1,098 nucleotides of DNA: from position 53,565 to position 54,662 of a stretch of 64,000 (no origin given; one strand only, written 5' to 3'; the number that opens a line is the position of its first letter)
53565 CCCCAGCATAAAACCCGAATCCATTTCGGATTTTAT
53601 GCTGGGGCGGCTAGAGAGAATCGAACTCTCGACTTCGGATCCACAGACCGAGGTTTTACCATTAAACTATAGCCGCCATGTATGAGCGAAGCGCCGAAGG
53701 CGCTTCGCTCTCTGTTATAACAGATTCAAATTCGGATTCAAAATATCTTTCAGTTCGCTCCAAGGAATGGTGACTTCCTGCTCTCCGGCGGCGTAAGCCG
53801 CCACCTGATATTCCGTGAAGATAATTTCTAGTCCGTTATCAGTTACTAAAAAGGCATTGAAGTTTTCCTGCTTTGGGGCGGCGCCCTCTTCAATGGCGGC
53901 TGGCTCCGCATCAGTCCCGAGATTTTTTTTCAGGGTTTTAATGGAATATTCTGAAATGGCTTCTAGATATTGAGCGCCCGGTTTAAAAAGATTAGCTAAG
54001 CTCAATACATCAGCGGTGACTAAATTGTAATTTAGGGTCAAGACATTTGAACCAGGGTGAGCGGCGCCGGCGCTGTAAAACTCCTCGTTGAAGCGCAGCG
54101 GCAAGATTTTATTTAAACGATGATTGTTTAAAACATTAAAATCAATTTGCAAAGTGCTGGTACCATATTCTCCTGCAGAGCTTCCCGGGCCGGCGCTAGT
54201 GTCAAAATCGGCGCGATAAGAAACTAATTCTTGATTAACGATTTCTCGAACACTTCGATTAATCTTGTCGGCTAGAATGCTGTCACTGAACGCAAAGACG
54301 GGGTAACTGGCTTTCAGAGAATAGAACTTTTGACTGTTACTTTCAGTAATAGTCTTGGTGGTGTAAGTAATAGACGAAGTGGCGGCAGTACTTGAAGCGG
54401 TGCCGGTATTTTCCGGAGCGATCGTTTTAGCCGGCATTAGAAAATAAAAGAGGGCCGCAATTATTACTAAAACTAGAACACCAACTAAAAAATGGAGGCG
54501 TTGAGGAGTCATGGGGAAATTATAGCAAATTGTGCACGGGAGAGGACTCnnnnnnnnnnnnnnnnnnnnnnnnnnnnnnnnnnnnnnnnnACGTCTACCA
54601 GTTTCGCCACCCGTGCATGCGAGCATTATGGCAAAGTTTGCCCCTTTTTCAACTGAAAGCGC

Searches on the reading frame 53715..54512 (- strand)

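Call 10: search_protein_families(library=pfam, proteins=[window:53715-54512:-], max_evalue=1)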
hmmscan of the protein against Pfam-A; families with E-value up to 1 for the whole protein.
window:53715-54512:- (265 aa): 3 families
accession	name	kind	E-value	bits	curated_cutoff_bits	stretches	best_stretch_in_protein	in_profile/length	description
PF11738.13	DUF3298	-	5.3e-19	69.4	24.1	1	174-252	2-84/84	Protein of unknown function (DUF3298)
PF13739.11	PdaC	-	0.0012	20.4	29.1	1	59-153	3-93/95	Deacetylase PdaC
PF06480.20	FtsH_ext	-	0.21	12.3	25.5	0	10-52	3-33/103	FtsH Extracellular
